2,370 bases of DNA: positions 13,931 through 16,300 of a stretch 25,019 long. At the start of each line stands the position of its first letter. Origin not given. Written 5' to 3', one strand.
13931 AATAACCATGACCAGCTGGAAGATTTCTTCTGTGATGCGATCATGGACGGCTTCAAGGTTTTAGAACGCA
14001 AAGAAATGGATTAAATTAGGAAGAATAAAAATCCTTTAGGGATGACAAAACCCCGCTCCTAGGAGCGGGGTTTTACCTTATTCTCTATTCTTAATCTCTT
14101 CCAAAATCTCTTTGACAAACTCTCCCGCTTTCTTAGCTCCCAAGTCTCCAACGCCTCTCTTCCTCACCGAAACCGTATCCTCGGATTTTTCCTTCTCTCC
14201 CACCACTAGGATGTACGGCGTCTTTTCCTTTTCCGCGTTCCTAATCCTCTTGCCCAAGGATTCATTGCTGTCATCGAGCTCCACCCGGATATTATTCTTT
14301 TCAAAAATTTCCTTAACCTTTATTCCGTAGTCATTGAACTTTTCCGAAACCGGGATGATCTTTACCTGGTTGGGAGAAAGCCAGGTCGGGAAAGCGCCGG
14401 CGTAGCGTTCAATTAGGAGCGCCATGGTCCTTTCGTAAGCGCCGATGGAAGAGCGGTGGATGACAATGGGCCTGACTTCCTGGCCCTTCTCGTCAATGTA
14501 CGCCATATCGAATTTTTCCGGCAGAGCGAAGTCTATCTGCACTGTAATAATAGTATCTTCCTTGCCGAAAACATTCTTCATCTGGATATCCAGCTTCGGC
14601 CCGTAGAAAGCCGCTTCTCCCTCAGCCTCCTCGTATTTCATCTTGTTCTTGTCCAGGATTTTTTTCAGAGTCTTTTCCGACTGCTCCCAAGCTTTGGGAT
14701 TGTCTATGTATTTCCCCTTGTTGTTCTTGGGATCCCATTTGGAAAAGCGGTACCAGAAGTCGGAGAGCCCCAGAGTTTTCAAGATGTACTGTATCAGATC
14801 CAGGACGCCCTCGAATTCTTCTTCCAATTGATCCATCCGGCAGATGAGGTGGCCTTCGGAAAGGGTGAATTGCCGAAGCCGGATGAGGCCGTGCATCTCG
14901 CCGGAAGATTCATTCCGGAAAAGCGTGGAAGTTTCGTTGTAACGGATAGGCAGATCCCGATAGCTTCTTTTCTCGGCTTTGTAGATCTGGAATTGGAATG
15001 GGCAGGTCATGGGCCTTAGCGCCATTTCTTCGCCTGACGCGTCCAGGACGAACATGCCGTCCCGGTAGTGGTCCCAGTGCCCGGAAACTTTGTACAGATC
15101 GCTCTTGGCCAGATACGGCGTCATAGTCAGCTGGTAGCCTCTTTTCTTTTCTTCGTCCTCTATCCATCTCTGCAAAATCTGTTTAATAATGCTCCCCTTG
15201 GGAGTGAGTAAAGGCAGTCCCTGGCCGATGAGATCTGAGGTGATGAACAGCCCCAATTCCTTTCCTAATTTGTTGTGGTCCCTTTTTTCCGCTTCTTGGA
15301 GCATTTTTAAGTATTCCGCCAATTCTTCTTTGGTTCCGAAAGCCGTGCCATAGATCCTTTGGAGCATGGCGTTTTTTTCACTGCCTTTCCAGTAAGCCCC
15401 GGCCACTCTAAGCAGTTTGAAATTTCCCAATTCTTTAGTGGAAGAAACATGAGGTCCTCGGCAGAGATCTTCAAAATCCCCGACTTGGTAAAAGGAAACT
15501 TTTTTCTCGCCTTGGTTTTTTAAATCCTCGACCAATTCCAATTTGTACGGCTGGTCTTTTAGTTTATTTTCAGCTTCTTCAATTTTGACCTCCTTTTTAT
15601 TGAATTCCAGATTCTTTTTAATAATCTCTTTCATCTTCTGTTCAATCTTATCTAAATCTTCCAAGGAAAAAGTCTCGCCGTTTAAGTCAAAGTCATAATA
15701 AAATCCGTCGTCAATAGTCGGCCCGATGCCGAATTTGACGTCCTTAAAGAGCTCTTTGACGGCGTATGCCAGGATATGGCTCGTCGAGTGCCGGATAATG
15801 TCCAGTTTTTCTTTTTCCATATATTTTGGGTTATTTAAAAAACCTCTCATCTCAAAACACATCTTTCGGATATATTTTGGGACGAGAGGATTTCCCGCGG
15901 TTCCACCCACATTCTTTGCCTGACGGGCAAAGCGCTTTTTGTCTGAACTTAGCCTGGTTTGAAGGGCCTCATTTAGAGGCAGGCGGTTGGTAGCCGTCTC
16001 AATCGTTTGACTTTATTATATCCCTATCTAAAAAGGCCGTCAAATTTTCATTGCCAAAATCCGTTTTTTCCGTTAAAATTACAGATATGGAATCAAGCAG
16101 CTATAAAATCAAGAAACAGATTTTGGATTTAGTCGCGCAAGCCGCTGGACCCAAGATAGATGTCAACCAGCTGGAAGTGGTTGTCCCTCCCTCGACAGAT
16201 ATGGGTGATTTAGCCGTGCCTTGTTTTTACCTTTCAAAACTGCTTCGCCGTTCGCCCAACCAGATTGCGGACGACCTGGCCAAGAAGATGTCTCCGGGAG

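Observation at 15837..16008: Compact T-box with an apparent ultrashort Stem I plus a transcriptional terminator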

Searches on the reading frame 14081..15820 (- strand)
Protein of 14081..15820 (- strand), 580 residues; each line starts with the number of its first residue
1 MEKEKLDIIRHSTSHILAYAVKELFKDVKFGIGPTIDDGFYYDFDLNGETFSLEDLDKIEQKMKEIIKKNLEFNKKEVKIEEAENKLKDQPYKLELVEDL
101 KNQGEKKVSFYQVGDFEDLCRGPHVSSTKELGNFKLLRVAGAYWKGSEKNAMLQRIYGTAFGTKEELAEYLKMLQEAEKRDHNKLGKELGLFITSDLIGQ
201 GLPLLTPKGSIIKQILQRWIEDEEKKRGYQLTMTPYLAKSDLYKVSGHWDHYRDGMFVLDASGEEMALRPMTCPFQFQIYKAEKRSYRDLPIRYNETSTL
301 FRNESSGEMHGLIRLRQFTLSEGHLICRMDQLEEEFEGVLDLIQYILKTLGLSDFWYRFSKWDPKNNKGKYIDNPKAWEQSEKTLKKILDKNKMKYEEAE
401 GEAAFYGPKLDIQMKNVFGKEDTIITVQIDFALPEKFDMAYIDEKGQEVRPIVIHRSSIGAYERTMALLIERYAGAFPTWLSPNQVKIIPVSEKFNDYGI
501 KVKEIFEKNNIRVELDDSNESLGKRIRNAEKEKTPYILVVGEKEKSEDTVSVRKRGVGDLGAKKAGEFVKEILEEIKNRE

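Call 60: find_related_loci(query=window:14081-15820:-, collection=genome_contigs, flank=700)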
Query window:14081-15820:- (580 aa) in genome_contigs; peptide patterns used: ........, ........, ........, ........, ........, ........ (x = any residue, [..] = any of these).
589 stretches matched a pattern (row limit reached: there are more); 423 encode a relative of the query (tblastn E <= 1e-3); the best 80 are kept; 80 distinct loci.
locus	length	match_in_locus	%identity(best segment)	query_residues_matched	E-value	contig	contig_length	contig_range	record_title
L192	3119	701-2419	62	10-580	0e+0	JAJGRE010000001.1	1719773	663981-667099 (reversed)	Calditrichales bacterium MX18-03 contig1_1719773bp, whole genome shotgun sequence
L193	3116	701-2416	61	9-580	0e+0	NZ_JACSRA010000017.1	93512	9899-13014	Clostridium cibarium strain Sa3CVN1 NODE_17_length_93512_cov_55.123070, whole genome shotgun sequence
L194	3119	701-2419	62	10-580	0e+0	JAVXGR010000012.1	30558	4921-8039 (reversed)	MAG: Clostridium sp. isolate CGS5Y4-bin10 NODE_12_length_30558_cov_7.674190, whole genome shotgun sequence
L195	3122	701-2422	60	7-580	0e+0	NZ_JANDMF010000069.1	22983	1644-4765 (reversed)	Clostridium sp. SHJSY1 contig69, whole genome shotgun sequence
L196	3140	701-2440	58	2-579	0e+0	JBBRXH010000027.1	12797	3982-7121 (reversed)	MAG: Peptostreptococcales bacterium isolate La4_metabat2.180 La4_metabat2.180_K_2464626_L_12797_cov_9.0000, whole genome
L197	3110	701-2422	60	8-579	0e+0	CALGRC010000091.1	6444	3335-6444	MAG TPA_asm: uncultured Clostridia bacterium isolate SRR5024276_bin.21_CONCOCT_v1.1_MAG genome assembly, contig: ERZ5053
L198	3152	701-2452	60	4-580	0e+0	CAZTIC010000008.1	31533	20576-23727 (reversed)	MAG TPA_asm: uncultured Gammaproteobacteria bacterium isolate SRP191223_co1_14 genome assembly, contig: NODE_1100_length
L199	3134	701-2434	60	3-580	0e+0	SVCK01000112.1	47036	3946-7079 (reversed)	MAG: Clostridium sp. isolate SIG252 k141_521061, whole genome shotgun sequence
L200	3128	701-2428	59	4-579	0e+0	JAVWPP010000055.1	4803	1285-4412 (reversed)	MAG: Clostridia bacterium isolate CGS3Y2-bin13 NODE_12833_length_4803_cov_10.495788, whole genome shotgun sequence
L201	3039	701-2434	59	3-580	0e+0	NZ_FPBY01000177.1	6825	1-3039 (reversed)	Clostridium sp. DSM 8431, whole genome shotgun sequence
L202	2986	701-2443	59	1-579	0e+0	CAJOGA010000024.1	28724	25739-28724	uncultured Clostridia bacterium isolate Red_deer_3_mag_89 genome assembly, contig: scaffold_2973, whole genome shotgun s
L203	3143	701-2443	57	2-580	0e+0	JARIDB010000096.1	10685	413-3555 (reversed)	MAG: Clostridium sp. isolate cluster2_bin.52 k127_823293, whole genome shotgun sequence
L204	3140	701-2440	57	2-579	0e+0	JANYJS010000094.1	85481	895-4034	MAG: Bacillota bacterium isolate GL140_4_metabinner_149_sub GL140_4_k141_2936720, whole genome shotgun sequence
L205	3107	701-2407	59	11-579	0e+0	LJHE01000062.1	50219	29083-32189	Candidatus Epulonipiscioides gigas isolate SCG-C07WGA-EpuloA2 SCGC07WGA_65, whole genome shotgun sequence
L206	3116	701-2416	59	10-579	0e+0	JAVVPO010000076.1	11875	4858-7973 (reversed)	MAG: Cellulosilyticaceae bacterium isolate CGS10Y1-bin32 NODE_6374_length_11875_cov_15.893909, whole genome shotgun sequ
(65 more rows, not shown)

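Call 70: search_protein_families(library=pfam, proteins=[window:14081-15820:-], max_evalue=0.001)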
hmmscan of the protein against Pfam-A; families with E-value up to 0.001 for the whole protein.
window:14081-15820:- (580 aa): 3 families
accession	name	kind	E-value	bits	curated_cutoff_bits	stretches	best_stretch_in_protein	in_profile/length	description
PF00587.30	tRNA-synt_2b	-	3.8e-38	131.8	29.3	1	261-473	6-179/179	tRNA synthetase class II core domain (G, H, P, S and T)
PF03129.25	HGTP_anticodon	-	1.5e-22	80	21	1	485-574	1-93/94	Anticodon binding domain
PF07973.19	tRNA_SAD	-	3e-17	62.7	24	1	108-157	1-44/44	Threonyl and Alanyl tRNA synthetase second additional domain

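Call 71: search_protein_families(library=ncbifam, proteins=[window:14081-15820:-], max_evalue=1e-10)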
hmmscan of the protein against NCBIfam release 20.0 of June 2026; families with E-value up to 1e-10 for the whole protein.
window:14081-15820:- (580 aa): 11 families
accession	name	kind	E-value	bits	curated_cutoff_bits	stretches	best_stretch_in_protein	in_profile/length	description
TIGR00418.1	thrS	equivalog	8.4e-203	675.3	383.65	1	10-575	1-564/565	threonine--tRNA ligase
NF003068.0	PRK03991.1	equivalog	1.2e-69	235.2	484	1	171-578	188-594/613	threonine--tRNA ligase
TIGR00408.1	proS_fam_I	equivalog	3.3e-23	82.4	437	1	201-363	29-198/475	proline--tRNA ligase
NF006625.0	PRK09194.1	equivalog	2.3e-21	76.3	558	1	207-352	44-190/559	proline--tRNA ligase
NF011500.0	PRK14938.1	equivalog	8.5e-19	67.8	362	1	474-577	265-370/387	Ser-tRNA(Thr) hydrolase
TIGR00442.1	hisS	equivalog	1.2e-17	64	286.75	0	463-554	306-395/406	histidine--tRNA ligase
NF003211.1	PRK04173.1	equivalog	1.3e-16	60.5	312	1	264-555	161-437/454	glycine--tRNA ligase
TIGR00409.1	proS_fam_II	equivalog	2.4e-16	59.8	306.7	0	216-352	53-190/568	proline--tRNA ligase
NF008979.1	PRK12325.1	exception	3.6e-16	59.1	550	0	205-324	42-161/437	proline--tRNA ligase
TIGR00389.1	glyS_dimeric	equivalog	8.4e-13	47.7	243.3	0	444-556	423-545/565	glycine--tRNA ligase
TIGR00414.1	serS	equivalog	1.5e-11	43.9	301.65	1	54-352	47-316/418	serine--tRNA ligase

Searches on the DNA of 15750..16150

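Call 4: search_rna_families(source=window, start=15750, end=16150, threshold=evalue, max_evalue=10, show_alignments=4)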
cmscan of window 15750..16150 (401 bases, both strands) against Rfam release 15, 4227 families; matches with E-value up to 10: 8.
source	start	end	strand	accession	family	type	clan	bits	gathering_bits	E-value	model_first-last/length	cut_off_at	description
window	15875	16060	-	RF00230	T-box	Cis-reg; leader;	-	40.7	93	9.1e-08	1-219/219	no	T-box leader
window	15837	15893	-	RF03697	mir-722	Gene; miRNA;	-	26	81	0.0064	1-67/67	no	mir-722 microRNA precursor family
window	15838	15894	-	RF00906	MIR1120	Gene; miRNA;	-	21.6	86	0.075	1-87/87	no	MIR1120/MIR1122 microRNA precursor family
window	16008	16098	-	RF04339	Plastid-psbJ-3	Cis-reg;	CL00152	19.2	61.7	0.75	1-125/125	no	Plastid-psbJ-3 3UTR RNA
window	15838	15894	+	RF00906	MIR1120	Gene; miRNA;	-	18.7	86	0.45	1-87/87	no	MIR1120/MIR1122 microRNA precursor family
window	16058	16122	-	RF03995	mir-7957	Gene; miRNA;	-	14.8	76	7.8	1-59/59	no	mir-7957 microRNA precursor family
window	16095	16135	-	RF01561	DdR11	Gene; snRNA; snoRNA; CD-box;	-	13.4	65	5.4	39-76/76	no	Dictyostelium snoRNA DdR11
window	15808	15857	+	RF00457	IRES_mnt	Cis-reg; IRES;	-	10.2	100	2.9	1-203/203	no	Mnt IRES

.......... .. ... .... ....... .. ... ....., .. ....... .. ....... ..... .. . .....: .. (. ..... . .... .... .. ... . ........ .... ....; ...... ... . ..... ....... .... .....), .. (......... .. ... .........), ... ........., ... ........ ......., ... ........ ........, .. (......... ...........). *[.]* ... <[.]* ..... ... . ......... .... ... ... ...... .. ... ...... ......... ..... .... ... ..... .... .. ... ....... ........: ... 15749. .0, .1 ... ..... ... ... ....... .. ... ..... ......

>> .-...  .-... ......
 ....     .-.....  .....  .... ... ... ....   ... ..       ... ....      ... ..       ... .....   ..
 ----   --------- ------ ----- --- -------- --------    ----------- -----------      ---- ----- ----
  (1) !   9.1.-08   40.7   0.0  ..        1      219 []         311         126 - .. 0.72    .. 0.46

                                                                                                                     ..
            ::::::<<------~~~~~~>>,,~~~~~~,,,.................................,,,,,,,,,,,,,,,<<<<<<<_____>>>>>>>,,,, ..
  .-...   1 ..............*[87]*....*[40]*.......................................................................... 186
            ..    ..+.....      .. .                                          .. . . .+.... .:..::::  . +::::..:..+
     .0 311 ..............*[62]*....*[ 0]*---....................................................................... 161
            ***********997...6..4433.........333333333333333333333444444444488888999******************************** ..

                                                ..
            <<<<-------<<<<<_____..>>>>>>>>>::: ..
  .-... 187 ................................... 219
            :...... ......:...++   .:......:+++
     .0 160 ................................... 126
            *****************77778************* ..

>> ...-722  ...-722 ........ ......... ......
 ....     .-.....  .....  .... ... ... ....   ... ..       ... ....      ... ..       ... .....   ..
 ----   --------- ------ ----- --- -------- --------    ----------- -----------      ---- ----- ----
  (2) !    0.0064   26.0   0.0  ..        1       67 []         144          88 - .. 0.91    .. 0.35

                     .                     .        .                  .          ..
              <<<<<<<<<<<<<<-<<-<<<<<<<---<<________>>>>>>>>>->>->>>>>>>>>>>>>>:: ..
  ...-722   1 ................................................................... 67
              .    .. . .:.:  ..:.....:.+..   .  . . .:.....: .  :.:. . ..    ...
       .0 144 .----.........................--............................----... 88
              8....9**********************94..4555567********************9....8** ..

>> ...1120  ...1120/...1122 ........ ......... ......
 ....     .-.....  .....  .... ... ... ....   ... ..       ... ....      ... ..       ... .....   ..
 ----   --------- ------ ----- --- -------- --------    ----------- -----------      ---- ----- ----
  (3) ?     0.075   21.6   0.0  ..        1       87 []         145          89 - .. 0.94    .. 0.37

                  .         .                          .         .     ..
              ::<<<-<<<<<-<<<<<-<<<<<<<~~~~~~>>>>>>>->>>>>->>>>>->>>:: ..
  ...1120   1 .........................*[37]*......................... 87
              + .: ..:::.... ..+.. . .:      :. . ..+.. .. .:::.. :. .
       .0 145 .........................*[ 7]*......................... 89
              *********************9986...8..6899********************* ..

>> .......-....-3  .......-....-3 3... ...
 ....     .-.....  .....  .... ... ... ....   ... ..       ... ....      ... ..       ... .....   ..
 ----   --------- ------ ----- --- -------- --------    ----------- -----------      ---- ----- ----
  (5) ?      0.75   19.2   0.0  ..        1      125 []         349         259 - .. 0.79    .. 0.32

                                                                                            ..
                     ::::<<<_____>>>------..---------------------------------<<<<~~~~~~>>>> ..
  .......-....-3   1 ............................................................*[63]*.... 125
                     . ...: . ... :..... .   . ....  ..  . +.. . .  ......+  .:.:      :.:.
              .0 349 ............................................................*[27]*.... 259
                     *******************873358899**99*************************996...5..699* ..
